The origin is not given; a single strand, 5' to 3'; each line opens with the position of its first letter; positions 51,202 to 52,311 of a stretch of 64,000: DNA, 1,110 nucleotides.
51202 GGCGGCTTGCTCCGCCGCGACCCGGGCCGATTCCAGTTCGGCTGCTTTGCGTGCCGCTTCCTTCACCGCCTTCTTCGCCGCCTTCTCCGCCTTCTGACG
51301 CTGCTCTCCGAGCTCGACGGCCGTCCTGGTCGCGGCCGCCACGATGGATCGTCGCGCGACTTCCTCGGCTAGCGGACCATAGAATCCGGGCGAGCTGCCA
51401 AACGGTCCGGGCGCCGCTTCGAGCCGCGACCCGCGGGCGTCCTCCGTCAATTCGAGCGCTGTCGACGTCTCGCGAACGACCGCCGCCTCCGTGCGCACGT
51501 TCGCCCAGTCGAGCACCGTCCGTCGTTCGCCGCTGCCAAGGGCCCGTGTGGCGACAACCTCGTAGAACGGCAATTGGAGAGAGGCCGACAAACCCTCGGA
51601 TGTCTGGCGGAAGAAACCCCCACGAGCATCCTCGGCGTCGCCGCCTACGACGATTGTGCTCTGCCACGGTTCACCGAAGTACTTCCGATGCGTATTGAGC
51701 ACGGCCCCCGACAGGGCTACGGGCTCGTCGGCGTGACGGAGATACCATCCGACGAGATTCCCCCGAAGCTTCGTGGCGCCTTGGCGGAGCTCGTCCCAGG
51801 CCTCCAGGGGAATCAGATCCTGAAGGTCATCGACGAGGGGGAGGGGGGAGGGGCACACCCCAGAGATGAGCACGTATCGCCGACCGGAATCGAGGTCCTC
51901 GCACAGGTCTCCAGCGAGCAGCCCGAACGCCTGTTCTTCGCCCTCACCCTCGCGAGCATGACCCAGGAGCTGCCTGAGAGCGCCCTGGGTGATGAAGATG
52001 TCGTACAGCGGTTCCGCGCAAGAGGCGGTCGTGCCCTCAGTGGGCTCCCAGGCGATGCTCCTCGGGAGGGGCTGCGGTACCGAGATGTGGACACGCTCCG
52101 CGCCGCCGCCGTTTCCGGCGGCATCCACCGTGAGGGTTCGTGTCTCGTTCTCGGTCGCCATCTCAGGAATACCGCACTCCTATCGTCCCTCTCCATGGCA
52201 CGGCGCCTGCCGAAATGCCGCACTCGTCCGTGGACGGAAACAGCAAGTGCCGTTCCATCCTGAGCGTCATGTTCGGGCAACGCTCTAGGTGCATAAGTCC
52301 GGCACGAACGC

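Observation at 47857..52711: Giant 1434-aa protein: degenerate MPN/JAMM-like head + ~850-aa AEAR-rich coiled-coil array + TM + C-terminal domain, with a small acidic partner gene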

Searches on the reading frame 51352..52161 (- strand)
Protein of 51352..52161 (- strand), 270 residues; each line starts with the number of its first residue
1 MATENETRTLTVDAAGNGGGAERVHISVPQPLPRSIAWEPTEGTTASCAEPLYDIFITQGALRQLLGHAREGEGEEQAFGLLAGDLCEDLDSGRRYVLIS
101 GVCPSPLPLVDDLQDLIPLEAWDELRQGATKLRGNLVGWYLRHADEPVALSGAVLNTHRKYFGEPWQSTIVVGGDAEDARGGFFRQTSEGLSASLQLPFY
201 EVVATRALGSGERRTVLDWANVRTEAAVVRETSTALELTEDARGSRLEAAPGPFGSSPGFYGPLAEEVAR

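Call 7: search_protein_families(library=pfam, proteins=[window:51352-52161:-], max_evalue=10)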
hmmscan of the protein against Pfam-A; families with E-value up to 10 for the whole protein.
window:51352-52161:- (270 aa): 1 family
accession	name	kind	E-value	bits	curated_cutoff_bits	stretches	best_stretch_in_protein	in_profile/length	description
PF01398.27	JAB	-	0.0065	16.7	22.5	1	57-161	8-111/117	JAB1/Mov34/MPN/PAD-1 ubiquitin protease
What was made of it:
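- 51547..52014 (-): MPN/JAMM-fold core (residues ~50-205), catalytically degenerate. Pfam JAB E=0.0065, 16.7 bits, below the 22.5-bit cut-off (call 7).
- On JAMM/MPN+ metalloprotease (PF01398 JAB): The window N-terminus scores 16.7 bits against a cut-off of 22.5 (call 7).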

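Call 8: search_solved_structures(query=window:51352-52161:-, max_evalue=10, show_alignments=3)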
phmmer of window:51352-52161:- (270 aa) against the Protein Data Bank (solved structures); distinct sequences matched with E-value up to 10: 19.
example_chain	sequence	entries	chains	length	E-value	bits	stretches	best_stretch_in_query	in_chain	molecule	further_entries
22mm_c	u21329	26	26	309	0.015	18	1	40-182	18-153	26S proteasome non-ATPase regulatory subunit 14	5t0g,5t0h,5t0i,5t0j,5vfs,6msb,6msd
12bm_c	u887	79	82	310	0.015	18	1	40-182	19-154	26S proteasome non-ATPase regulatory subunit 14 | Proteasome (Prosome, macropain) 26S subunit, non-ATPase, 14 | RPN11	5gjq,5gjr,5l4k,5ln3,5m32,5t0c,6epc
8usb_c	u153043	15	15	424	0.027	17.2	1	40-181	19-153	26S proteasome non-ATPase regulatory subunit 14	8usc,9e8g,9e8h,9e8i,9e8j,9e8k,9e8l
9w39_c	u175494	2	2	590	0.052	16.3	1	40-181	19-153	Ubiquitin C-terminal hydrolase PSMD14,Uncharacterized protein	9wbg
5vfp_c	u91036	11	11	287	0.089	15.5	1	54-182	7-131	26S proteasome non-ATPase regulatory subunit 14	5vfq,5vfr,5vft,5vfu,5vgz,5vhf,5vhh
5u4p_B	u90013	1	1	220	0.12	15.1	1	54-162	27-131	26S proteasome regulatory subunit RPN11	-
4ocl_B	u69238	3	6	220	0.13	15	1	54-162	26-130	26S proteasome regulatory subunit RPN11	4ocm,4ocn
5w83_B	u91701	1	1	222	0.13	15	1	54-162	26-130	Ubiquitin carboxyl-terminal hydrolase RPN11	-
4owp_B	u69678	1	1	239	0.14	14.9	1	54-162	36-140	26S proteasome regulatory subunit RPN11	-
4o8x_B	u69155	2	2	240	0.14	14.9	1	54-162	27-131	26S proteasome regulatory subunit RPN11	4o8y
3jck_G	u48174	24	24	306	0.25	14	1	54-162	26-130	Ubiquitin carboxyl-terminal hydrolase RPN11 | 26S PROTEASOME REGULATORY SUBUNIT RPN11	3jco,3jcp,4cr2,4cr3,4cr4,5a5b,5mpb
6fvt_V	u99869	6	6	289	0.27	13.9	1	55-162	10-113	Ubiquitin carboxyl-terminal hydrolase RPN11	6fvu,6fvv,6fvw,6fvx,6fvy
1gk3_A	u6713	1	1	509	0.66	12.7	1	49-137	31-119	HISTIDINE AMMONIA-LYASE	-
1eb4_A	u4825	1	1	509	0.66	12.7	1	49-137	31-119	HISTIDINE AMMONIA-LYASE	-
1gkj_A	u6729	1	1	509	0.66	12.7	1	49-137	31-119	HISTIDINE AMMONIA-LYASE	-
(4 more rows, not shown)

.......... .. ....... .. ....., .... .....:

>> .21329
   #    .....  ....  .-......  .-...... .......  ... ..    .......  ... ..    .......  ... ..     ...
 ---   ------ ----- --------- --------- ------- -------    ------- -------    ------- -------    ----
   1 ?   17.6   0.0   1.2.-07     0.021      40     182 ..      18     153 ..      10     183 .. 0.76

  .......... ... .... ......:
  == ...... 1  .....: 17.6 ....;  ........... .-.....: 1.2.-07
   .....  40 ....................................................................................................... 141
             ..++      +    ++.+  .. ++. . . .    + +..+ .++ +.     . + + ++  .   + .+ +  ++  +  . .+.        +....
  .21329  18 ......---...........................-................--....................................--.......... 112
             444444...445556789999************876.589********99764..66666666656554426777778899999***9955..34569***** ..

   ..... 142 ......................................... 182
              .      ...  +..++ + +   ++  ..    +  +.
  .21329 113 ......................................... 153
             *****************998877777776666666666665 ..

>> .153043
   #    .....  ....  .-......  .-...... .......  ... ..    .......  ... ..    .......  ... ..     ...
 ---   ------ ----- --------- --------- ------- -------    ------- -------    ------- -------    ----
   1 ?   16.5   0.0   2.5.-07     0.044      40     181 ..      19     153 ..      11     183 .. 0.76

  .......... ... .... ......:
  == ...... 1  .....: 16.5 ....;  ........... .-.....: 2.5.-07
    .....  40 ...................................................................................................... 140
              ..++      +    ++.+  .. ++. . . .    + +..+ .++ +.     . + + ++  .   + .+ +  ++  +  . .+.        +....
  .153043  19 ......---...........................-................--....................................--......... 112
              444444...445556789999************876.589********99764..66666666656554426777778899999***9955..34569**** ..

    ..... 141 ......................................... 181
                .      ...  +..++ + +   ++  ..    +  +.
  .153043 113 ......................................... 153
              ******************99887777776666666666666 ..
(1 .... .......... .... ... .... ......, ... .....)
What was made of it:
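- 51547..52014 (-): PDB phmmer hits Rpn11/PSMD14 at E=0.015 (call 8).
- Closest known: JAMM/MPN+ metalloproteases. Same: There is weak direct sequence similarity (calls 7, 8).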

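Call 9: find_homologous_proteins(query=window:51352-52161:-, max_evalue=0.001)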
Query window:51352-52161:- (270 aa): 13 proteins with E <= 0.001 among 5348 candidates.
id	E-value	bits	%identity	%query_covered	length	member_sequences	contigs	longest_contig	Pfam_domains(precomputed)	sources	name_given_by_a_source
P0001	2.3e-102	360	66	100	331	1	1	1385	-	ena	-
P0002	2.3e-101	357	63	100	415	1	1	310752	-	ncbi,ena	-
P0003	2.5e-101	357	66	100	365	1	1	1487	-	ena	-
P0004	4.9e-83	297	67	77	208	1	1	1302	-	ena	-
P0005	5.0e-61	225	49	89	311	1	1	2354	-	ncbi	ncbi:MAG: hypothetical protein ABFS14_13515, partial [Gemmatimonadota bacterium]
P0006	5.9e-53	198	45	86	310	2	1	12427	-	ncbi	ncbi:MAG: hypothetical protein ACODAB_01350, partial [Gemmatimonadota bacterium]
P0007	8.2e-52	194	44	79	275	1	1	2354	-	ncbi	ncbi:MAG: hypothetical protein E4H28_07540, partial [Gemmatimonadales bacterium]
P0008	8.0e-48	181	47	74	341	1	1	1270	-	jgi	jgi:hypothetical protein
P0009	1.8e-42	164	48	66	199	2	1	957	-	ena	-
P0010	2.8e-27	114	35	81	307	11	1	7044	-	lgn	-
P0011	6.6e-25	106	34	81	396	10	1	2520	-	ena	-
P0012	3.7e-22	97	60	35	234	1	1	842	-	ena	-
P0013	5.5e-22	97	32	77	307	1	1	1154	PF01398.27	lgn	-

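Call 10: find_encoding_contigs(protein=P0002, flank=10000, max_places=3)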
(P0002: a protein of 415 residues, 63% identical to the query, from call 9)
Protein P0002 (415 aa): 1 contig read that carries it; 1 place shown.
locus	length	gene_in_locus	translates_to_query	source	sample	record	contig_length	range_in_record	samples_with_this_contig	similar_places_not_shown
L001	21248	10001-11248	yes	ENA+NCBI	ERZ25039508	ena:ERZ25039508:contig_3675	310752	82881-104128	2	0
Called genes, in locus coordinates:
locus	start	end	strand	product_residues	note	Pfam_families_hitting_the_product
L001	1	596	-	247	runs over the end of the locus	PF00106:adh_short, PF01370:Epimerase (weak), PF02254:TrkA_N (faint), PF05368:NmrA (faint), PF08659:KR (weak), PF13460:NAD_binding_10, PF13561:adh_short_C2, PF23441:SDR (weak)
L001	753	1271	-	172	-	PF02469:Fasciclin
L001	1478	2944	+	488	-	-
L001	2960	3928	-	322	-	PF00376:MerR, PF13411:MerR_1, PF02607:B12-binding_2, PF02310:B12-binding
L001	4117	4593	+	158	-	PF28469:DUF8410 (weak)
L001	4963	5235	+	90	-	-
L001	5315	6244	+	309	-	-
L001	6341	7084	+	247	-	PF16940:Tic110, PF07311:Dodecin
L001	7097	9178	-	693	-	PF03190:Thioredox_DsbH, PF13899:Thioredoxin_7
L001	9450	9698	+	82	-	-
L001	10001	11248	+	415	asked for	-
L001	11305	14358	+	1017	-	-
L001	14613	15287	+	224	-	PF02812:ELFV_dehydrog_N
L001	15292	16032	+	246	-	PF00208:ELFV_dehydrog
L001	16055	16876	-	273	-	PF01569:PAP2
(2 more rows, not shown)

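Call 11: find_encoding_contigs(protein=P0006, flank=10000, max_places=3)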
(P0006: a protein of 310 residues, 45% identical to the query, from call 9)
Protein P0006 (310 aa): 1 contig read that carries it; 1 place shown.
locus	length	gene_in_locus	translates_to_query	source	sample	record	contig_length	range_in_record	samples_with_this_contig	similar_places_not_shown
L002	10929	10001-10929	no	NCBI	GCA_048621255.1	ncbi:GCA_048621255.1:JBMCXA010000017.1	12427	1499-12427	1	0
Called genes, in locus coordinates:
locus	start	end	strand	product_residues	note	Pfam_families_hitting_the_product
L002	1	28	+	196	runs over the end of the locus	PF00692:dUTPase, PF22769:DCD (weak), PF00692:dUTPase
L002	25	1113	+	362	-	PF00924:MS_channel_2nd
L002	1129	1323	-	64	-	-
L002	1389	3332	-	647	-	PF02705:K_trans, PF22776:K_trans_C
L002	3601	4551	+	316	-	PF12241:Enoyl_reductase (faint), PF13561:adh_short_C2, PF00106:adh_short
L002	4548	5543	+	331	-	PF08545:ACP_syn_III, PF08541:ACP_syn_III_C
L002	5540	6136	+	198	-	PF07977:FabA, PF22818:ApeI-like (weak)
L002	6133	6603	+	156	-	PF22817:ApeP-like (weak), PF07977:FabA, PF22818:ApeI-like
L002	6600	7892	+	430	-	PF00109:ketoacyl-synt, PF02801:Ketoacyl-synt_C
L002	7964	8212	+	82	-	PF00550:PP-binding (weak)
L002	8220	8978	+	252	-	PF01553:Acyltransferase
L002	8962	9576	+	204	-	PF01648:ACPS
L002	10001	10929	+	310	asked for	?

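Call 12: find_encoding_contigs(protein=P0010, flank=10000, max_places=3)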
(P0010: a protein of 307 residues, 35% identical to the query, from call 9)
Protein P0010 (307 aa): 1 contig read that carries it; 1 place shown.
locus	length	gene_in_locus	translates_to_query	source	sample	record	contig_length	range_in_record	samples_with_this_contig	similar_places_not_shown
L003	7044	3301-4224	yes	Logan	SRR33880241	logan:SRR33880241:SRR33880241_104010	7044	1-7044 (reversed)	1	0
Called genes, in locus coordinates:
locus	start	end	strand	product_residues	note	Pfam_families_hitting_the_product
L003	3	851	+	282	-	?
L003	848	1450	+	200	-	PF01502:PRA-CH, PF01503:PRA-PH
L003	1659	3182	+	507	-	PF01266:DAO, PF01946:Thi4 (weak), PF12831:FAD_oxidored (weak), PF01593:Amino_oxidase (faint), PF13450:NAD_binding_8, PF00355:Rieske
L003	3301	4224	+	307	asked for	-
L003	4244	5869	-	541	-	PF00501:AMP-binding, PF13193:AMP-binding_C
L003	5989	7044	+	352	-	?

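Call 26: predict_structure(alignment_id=A1)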
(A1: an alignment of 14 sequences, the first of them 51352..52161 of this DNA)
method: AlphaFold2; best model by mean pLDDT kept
length: 270 residues; sequences in the alignment: 14
mean_pLDDT: 64.1   pTM: 0.63
mean pLDDT of the five models: 64.1, 61.7, 60.7, 60.0, 58.5
residues with pLDDT >= 90: 37; 70-90: 104; 50-70: 33; < 50: 96
segments of 3 or more residues with pLDDT < 50: 1-21, 35-45, 207-270
pLDDT, mean of each block of 10 residues (from residue 1): 30 31 62 50 54 85 87 78 88 85 88 77 86 90 79 90 91 75 86 77 55 35 31 30 31 30 31
secondary structure, 60 per line:
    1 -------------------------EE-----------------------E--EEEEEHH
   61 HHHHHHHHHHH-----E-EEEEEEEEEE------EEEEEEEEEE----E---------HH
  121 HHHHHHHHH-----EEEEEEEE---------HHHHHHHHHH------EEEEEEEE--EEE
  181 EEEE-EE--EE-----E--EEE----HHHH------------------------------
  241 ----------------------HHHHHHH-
elements in order: E54-58 H59-71 E79-88 E95-104 H119-129 E135-142 H152-161 E168-175 E178-184 E200-202 H207-210 H263-269
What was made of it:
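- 51547..52014 (-): AF2 pLDDT is 75-91 over the core (call 26).
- On JAMM/MPN+ metalloprotease (PF01398 JAB): AF2 core pLDDT is 75-91 (call 26).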

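Call 39: find_related_loci(query=A5, collection=genome_contigs, flank=8000)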
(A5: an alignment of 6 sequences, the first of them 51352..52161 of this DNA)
Query A5 (270 aa) in genome_contigs; peptide patterns used: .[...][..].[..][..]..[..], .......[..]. (x = any residue, [..] = any of these).
62 stretches matched a pattern; 26 encode a relative of the query (tblastn E <= 1e-3); 26 distinct loci.
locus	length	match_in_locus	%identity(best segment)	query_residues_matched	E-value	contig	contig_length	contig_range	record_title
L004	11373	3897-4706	75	1-270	8e-132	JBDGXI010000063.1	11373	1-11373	MAG: Gemmatimonadota bacterium isolate M3-22_Bin_71 M3-22_Bin_71_scaffold_17645, whole genome shotgun sequence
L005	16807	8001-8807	74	1-270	2e-130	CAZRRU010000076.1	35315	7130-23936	MAG TPA_asm: uncultured Gemmatimonadota bacterium isolate binchicken_co231_243 genome assembly, contig: k141_5671021, wh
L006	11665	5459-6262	65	1-270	2e-110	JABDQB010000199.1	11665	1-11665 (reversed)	MAG: Gemmatimonadetes bacterium isolate Site_B29 k127_1504892, whole genome shotgun sequence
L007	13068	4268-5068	65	1-270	1e-107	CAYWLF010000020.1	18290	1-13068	MAG TPA_asm: uncultured Gemmatimonadota bacterium isolate binchicken_co388_106 genome assembly, contig: NODE_539_length_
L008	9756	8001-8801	65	1-270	3e-106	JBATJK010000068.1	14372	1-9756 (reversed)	MAG: Gemmatimonadota bacterium isolate MFD10222_ilm_asm_bin16 k127_50761, whole genome shotgun sequence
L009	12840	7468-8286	64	1-270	3e-106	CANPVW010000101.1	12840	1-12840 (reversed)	MAG: uncultured bacterium isolate 3300025554_5 genome assembly, contig: 3300025554.a:Ga0210060_1000478, whole genome sho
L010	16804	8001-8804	63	1-270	1e-104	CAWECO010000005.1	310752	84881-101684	MAG: uncultured Gemmatimonadales bacterium isolate MFD03551.bin.2.55 genome assembly, contig: contig_3675, whole genome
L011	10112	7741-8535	53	1-270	9e-84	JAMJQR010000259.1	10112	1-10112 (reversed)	MAG: Candidatus Benthicola marisminoris isolate Bin_S162_007 Contig_S162_3233198, whole genome shotgun sequence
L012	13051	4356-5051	54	1-231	1e-76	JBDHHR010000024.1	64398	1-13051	MAG: Gemmatimonadota bacterium isolate M8-62_Bin_238 M8-62_Bin_238_scaffold_4251, whole genome shotgun sequence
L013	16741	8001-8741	49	17-270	2e-72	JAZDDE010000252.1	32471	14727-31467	MAG: Gemmatimonadota bacterium isolate TC87O_Bin_5 TC87O_Bin_5_clean_scaffold_252, whole genome shotgun sequence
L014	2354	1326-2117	47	1-270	2e-73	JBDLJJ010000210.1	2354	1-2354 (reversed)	MAG: Gemmatimonadota bacterium isolate MAG089 MAG089_210, whole genome shotgun sequence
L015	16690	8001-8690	52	1-229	1e-68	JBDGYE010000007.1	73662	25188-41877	MAG: Gemmatimonadota bacterium isolate M3-30_Bin_363 M3-30_Bin_363_scaffold_574, whole genome shotgun sequence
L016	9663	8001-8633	53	22-231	2e-65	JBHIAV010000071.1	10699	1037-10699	MAG: Gemmatimonadota bacterium isolate K_2_bin.6 NODE_3476_length_10699_cov_10.122980, whole genome shotgun sequence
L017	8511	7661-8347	51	1-230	1e-64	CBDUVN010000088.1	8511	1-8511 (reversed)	MAG TPA_asm: uncultured bacterium isolate SRR21487738_binner123_Refined_62 genome assembly, contig: ERZ25083882.3206, wh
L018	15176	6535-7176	49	14-228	5e-64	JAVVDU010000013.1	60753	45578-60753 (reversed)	MAG: Gemmatimonadota bacterium isolate TamC13-03 NODE_376_length_60753_cov_51.547201, whole genome shotgun sequence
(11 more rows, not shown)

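Call 48: search_protein_representatives(alignment_id=A6)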
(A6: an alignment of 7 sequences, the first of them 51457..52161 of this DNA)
Query: 7 sequences, 271 profile positions. Proteins with E-value up to 0.001 (for the whole library): 2658; up to 1e-10: 628; up to 1e-30: 179. The best 150 are listed.
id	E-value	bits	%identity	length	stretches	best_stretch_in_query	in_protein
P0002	2.7e-90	318.8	-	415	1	1-269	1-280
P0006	7.5e-87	307.5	-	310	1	5-270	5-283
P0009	1.7e-84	299.8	-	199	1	1-197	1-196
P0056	2.2e-81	289.6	-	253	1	19-232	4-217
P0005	3.6e-74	265.9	-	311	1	33-269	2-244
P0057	2.9e-70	253.1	-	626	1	6-233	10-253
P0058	4.0e-70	252.7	-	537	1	42-232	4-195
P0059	4.2e-69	249.3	-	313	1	44-260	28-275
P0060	2.3e-63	230.5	-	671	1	21-229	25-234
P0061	3.7e-62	226.6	-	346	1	20-266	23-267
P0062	4.8e-61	222.9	-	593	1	13-231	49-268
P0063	6.7e-61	222.4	-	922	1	20-228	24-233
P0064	1.3e-60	221.5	-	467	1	26-231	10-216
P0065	1.6e-60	221.2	-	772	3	17-236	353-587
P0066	1.6e-60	221.2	-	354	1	19-239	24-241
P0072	5.3e-59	216.2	-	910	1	6-251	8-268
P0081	6.7e-56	206.0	-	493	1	27-233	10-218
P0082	1.2e-55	205.2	-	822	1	18-233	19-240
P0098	4.1e-51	190.3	-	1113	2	26-240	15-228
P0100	6.8e-51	189.6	-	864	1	24-234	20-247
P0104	2.9e-48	181.0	-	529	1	27-232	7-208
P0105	5.9e-48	180.0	-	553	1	27-239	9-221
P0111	1.5e-46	175.4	-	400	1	18-265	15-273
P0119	1.2e-44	169.2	-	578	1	26-233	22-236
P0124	2.4e-44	168.1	-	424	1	26-241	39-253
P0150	3.5e-40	154.5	-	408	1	23-254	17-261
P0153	6.5e-40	153.6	-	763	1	24-232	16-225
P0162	1.7e-39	152.2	-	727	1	12-228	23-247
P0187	8.8e-36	140.1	-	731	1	27-229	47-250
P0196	6.4e-35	137.2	-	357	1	18-207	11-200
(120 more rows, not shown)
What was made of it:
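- On Membrane-tethered JAMM family defined here: The profile search gave 179 hits at E of 1e-30 or better (call 48).
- Family membership: 2658 profile hits (call 48).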

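Call 50: search_protein_families(library=pfam, proteins=[P0057, P0060, P0064, P0081, P0104, P0111, P0124, P0150, P0196, P0063], max_evalue=0.01)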
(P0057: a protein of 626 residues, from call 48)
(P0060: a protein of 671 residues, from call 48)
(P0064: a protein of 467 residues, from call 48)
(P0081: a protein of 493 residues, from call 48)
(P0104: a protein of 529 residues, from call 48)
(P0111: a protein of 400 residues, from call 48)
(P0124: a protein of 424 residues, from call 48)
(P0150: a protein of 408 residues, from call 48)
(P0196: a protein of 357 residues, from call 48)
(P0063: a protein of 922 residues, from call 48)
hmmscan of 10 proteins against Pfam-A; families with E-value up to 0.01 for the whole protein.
P0057 (626 aa): 2 families
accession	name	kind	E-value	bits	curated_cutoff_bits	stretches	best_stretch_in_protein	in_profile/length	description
PF01398.27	JAB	-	2.2e-05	24.7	22.5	1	64-163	11-109/117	JAB1/Mov34/MPN/PAD-1 ubiquitin protease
PF14464.11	Prok-JAB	-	0.0028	18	25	1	64-178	3-103/114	Prokaryotic homologs of the JAB domain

P0060 (671 aa): 2 families
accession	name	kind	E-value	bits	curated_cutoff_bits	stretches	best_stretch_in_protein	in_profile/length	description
PF11992.13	TgpA_N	-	0.00086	18.8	30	0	505-538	149-182/333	TgpA N-terminal domain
PF01398.27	JAB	-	0.0026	18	22.5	1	58-164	5-110/117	JAB1/Mov34/MPN/PAD-1 ubiquitin protease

P0064 (467 aa): 2 families
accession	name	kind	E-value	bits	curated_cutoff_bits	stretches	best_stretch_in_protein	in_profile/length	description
PF14464.11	Prok-JAB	-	0.0002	21.7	25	1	44-150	3-95/114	Prokaryotic homologs of the JAB domain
PF01398.27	JAB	-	0.00093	19.4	22.5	1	39-142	6-109/117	JAB1/Mov34/MPN/PAD-1 ubiquitin protease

P0081 (493 aa): 2 families
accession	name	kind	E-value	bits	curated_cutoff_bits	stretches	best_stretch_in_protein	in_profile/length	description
PF01398.27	JAB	-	4.6e-07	30.1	22.5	1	43-142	10-109/117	JAB1/Mov34/MPN/PAD-1 ubiquitin protease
PF14464.11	Prok-JAB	-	8.8e-05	22.8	25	1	43-154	2-99/114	Prokaryotic homologs of the JAB domain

P0104 (529 aa): 1 family
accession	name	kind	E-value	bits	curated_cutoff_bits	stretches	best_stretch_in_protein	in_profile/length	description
PF01398.27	JAB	-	6.7e-05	23.1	22.5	1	109-135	84-109/117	JAB1/Mov34/MPN/PAD-1 ubiquitin protease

P0111 (400 aa): 2 families
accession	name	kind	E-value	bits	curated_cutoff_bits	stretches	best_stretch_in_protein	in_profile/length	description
PF01398.27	JAB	-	2.4e-06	27.8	22.5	1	55-158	8-111/117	JAB1/Mov34/MPN/PAD-1 ubiquitin protease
PF14464.11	Prok-JAB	-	0.0084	16.4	25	0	65-157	10-92/114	Prokaryotic homologs of the JAB domain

P0124 (424 aa): 2 families
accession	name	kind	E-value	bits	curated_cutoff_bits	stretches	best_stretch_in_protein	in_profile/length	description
PF01398.27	JAB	-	9e-07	29.2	22.5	1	70-172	9-111/117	JAB1/Mov34/MPN/PAD-1 ubiquitin protease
PF14464.11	Prok-JAB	-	0.0013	19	25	1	72-155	3-76/114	Prokaryotic homologs of the JAB domain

P0150 (408 aa): 2 families
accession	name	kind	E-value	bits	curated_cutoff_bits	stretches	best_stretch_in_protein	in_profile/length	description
PF01398.27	JAB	-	3.1e-06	27.4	22.5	1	77-157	31-109/117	JAB1/Mov34/MPN/PAD-1 ubiquitin protease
PF14464.11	Prok-JAB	-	9.6e-05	22.7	25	1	60-171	4-102/114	Prokaryotic homologs of the JAB domain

P0196 (357 aa): 1 family
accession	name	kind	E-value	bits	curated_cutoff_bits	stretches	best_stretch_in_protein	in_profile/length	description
PF01398.27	JAB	-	0.00027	21.2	22.5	1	51-154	8-111/117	JAB1/Mov34/MPN/PAD-1 ubiquitin protease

P0063 (922 aa): 0 families
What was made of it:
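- On JAMM/MPN+ metalloprotease (PF01398 JAB): Homologs P0081, P0124 and P0111 score 27.8-30.1 bits (call 50), so homology is transitive.
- Relatives pass the Pfam JAB cut-off (call 50).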
